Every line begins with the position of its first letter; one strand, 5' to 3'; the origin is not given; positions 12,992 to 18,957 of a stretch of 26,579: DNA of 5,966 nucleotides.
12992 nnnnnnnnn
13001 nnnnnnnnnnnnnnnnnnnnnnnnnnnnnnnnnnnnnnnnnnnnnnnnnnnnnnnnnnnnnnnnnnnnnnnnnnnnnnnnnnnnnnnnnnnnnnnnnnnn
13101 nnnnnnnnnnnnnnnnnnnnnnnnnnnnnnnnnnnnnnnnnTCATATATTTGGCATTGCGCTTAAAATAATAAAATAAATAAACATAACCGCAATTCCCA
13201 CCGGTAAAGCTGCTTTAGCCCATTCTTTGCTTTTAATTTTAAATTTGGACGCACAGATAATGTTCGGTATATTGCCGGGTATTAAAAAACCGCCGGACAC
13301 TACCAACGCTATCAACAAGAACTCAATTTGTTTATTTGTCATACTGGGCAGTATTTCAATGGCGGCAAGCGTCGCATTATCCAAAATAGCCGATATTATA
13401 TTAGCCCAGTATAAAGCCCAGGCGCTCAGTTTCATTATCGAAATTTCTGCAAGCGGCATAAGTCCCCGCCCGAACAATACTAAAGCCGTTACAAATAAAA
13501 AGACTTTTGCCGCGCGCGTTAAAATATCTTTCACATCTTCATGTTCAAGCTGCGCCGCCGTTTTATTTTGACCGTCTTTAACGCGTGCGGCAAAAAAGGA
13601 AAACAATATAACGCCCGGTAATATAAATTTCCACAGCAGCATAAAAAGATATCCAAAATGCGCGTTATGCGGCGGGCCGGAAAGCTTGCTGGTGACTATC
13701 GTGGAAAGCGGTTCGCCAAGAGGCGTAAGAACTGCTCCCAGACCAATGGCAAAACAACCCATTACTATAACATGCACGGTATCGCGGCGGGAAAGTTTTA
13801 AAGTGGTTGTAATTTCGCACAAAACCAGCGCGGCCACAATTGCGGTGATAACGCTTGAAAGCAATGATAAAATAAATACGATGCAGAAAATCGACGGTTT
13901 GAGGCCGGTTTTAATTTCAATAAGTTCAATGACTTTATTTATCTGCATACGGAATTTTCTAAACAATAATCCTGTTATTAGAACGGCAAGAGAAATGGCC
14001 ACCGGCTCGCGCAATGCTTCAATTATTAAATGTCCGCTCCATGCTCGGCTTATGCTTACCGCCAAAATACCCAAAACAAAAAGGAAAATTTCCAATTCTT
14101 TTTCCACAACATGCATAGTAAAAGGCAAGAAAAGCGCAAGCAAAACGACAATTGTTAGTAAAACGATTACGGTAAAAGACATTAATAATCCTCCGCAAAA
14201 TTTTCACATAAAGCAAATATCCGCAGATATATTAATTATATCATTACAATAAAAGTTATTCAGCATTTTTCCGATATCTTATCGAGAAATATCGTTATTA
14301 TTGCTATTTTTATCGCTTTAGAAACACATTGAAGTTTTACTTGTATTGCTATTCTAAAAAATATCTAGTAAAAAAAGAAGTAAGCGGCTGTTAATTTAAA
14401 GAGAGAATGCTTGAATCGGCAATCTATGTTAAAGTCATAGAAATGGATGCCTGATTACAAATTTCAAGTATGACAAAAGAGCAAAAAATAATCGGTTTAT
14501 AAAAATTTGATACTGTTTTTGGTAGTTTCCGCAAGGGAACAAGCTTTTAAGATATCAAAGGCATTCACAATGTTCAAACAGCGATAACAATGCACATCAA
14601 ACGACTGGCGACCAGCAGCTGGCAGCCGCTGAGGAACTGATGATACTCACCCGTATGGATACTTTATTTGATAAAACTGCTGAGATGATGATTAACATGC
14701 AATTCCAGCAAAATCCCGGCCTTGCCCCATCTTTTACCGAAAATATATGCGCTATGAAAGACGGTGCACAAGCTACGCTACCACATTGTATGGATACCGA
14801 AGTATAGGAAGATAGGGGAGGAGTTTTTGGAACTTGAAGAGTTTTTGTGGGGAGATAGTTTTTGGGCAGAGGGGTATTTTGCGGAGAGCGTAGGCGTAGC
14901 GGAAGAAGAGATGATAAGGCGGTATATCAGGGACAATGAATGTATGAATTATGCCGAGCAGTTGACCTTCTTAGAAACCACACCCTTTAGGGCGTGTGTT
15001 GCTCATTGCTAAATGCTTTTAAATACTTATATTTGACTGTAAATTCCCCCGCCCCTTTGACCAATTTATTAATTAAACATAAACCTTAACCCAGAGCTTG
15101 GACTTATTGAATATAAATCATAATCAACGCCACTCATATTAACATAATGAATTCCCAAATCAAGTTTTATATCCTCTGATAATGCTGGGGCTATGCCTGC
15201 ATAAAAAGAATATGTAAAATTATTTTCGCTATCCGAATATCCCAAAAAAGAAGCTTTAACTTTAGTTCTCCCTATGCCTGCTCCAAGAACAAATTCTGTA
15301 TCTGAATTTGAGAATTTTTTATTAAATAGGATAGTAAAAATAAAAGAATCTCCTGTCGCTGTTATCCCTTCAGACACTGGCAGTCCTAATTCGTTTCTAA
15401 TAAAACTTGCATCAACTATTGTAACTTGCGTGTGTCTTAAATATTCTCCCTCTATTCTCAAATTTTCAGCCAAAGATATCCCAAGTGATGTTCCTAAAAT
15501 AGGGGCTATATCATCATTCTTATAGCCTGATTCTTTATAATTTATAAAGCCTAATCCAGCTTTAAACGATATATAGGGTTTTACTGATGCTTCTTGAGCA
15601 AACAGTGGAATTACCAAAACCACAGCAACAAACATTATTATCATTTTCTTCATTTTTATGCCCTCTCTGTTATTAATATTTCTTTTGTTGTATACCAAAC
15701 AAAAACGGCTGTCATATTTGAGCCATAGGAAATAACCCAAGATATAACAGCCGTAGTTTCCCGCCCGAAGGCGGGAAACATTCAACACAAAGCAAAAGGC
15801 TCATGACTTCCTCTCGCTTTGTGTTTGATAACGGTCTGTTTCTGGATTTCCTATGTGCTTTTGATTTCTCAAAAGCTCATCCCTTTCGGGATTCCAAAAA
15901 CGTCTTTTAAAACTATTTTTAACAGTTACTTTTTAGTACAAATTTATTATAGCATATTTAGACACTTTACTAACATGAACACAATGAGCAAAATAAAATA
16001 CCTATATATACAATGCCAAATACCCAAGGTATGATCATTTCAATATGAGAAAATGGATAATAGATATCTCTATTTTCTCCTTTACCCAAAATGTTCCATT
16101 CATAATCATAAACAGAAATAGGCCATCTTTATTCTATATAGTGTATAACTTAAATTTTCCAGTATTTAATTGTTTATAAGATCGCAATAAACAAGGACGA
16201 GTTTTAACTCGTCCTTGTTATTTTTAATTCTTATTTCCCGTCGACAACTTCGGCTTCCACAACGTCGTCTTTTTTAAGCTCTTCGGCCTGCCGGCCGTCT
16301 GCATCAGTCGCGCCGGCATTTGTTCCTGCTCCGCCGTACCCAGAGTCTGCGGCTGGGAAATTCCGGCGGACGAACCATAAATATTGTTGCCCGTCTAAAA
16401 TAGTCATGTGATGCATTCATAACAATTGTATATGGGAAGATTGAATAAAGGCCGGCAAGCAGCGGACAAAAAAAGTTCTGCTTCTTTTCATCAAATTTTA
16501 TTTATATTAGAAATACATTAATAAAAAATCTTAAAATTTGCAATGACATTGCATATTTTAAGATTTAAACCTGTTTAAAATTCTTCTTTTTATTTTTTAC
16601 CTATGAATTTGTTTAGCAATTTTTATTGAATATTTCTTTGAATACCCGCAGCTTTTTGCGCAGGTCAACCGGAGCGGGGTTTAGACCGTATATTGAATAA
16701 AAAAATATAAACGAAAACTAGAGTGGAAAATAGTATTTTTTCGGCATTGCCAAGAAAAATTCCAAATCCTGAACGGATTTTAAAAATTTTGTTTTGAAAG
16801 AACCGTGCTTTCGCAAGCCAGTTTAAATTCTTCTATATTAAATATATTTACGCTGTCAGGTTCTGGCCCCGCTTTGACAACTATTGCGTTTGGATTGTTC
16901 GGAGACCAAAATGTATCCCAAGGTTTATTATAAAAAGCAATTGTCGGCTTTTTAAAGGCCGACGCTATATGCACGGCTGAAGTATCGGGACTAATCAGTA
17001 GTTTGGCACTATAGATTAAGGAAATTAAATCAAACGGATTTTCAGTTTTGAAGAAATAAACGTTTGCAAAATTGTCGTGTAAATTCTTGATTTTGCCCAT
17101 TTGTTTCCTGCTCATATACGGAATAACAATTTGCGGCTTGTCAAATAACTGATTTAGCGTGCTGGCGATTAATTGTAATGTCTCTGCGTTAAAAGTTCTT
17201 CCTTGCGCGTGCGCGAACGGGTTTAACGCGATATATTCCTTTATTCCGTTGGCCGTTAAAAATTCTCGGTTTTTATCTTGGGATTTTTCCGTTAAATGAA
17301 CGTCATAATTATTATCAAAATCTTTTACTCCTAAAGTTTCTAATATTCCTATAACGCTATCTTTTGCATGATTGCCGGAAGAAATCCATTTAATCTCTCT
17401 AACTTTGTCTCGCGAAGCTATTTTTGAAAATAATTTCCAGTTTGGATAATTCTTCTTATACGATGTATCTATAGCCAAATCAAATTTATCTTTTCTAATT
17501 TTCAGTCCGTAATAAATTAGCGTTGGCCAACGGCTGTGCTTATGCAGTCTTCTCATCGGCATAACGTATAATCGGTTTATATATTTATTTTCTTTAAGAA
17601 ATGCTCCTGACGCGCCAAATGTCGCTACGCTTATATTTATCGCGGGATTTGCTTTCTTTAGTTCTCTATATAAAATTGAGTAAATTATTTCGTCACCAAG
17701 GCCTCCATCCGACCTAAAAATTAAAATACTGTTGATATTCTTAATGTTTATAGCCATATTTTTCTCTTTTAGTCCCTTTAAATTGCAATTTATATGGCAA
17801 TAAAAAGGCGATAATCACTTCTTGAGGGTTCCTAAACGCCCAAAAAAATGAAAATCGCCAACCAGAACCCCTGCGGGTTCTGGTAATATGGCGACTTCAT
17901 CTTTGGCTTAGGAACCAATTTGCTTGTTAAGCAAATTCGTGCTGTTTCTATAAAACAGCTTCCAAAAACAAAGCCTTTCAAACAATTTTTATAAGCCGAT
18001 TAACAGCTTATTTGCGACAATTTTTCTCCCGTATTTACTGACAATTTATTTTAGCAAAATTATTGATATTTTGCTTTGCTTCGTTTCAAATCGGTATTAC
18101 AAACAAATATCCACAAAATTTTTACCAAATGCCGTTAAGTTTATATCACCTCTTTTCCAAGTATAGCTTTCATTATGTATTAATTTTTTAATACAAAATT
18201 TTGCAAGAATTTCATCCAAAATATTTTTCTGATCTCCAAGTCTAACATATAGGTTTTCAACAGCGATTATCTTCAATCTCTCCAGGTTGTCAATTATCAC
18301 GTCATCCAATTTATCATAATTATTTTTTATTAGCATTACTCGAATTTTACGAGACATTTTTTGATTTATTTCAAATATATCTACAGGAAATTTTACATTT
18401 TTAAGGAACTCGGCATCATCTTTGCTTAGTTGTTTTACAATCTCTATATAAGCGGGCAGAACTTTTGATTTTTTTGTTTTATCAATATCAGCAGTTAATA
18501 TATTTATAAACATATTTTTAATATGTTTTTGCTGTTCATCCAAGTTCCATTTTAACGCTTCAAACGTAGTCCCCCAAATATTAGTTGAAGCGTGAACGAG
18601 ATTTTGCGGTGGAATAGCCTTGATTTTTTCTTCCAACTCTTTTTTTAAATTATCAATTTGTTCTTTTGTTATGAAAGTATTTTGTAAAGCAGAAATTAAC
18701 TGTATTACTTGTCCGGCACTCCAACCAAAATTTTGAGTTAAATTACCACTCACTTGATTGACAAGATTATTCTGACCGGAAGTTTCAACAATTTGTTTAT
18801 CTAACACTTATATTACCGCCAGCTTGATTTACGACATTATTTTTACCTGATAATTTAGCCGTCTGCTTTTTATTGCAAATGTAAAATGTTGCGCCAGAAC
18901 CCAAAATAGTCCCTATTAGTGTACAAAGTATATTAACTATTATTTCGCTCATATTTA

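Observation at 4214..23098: Family of terminator-containing structured leaders in front of cell-surface genes: candidate undescribed riboswitch/attenuator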

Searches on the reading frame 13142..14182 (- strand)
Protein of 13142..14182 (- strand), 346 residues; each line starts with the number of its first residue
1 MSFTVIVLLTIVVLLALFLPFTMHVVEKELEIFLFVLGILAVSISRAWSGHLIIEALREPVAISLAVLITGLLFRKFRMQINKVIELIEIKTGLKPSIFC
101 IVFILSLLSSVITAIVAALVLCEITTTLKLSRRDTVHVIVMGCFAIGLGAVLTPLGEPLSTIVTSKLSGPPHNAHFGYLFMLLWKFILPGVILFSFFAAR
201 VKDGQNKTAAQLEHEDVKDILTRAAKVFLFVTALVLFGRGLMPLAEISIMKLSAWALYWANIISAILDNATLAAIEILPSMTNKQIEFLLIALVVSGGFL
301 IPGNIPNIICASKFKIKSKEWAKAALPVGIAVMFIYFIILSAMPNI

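Call 4: search_protein_families(library=pfam, proteins=[window:13142-14182:-], max_evalue=0.01)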
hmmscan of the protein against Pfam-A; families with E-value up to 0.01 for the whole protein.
window:13142-14182:- (346 aa): 2 families
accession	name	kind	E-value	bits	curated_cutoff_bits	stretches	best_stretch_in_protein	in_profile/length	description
PF07854.18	DUF1646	-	2e-100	337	21.4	1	7-341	2-345/347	Protein of unknown function (DUF1646)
PF11361.13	DUF3159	-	0.0031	17.8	34.2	1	100-152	14-68/188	Protein of unknown function (DUF3159)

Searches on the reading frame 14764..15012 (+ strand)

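Call 4: search_protein_families(library=pfam, proteins=[window:14764-15012:+], max_evalue=0.01)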
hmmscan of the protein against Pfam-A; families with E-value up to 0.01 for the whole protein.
window:14764-15012:+ (82 aa): 1 family
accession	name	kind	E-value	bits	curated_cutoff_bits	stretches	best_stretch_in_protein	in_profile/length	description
PF01797.21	Y1_Tnp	-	3.6e-13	50.1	23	1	15-58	78-121/121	Transposase IS200 like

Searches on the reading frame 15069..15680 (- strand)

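Call 4: search_protein_families(library=pfam, proteins=[window:15069-15680:-], max_evalue=0.01)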
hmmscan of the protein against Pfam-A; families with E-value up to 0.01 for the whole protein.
window:15069-15680:- (203 aa): 1 family
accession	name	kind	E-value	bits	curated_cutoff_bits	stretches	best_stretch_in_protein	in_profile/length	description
PF13505.12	OMP_b-brl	-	3.4e-12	47.3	28.7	1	19-193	4-168/175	Outer membrane protein beta-barrel domain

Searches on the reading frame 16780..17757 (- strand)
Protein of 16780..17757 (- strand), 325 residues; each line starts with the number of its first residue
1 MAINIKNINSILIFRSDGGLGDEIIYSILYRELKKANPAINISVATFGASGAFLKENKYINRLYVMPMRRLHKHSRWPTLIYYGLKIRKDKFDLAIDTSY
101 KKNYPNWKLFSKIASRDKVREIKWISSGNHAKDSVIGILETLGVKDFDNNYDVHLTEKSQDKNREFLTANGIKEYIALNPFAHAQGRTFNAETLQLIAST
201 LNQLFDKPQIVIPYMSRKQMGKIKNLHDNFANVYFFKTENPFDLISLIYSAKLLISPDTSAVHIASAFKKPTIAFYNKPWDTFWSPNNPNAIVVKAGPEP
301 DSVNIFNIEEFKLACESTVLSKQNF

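Call 4: search_protein_families(library=pfam, proteins=[window:16780-17757:-], max_evalue=0.01)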
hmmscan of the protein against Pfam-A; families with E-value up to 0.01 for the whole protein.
window:16780-17757:- (325 aa): 1 family
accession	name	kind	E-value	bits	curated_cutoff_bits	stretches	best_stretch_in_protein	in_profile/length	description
PF01075.23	Glyco_transf_9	-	3.4e-08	33.5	22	1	243-296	176-229/247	Glycosyltransferase family 9 (heptosyltransferase)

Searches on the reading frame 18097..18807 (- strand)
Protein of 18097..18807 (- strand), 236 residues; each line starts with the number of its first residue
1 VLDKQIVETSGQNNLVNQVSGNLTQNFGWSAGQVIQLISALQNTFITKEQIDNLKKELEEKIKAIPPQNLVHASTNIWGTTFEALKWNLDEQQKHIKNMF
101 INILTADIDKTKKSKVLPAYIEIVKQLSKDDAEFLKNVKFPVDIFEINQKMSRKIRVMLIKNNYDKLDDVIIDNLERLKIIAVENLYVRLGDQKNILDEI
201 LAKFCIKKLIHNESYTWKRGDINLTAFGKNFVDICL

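Call 4: search_protein_families(library=pfam, proteins=[window:18097-18807:-], max_evalue=0.01)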
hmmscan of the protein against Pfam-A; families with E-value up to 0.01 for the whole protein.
window:18097-18807:- (236 aa): 1 family
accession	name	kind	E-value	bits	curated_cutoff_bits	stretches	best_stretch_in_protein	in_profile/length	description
PF14337.13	Abi_alpha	-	8.5e-30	104.7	29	1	49-235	4-196/196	Abortive infection alpha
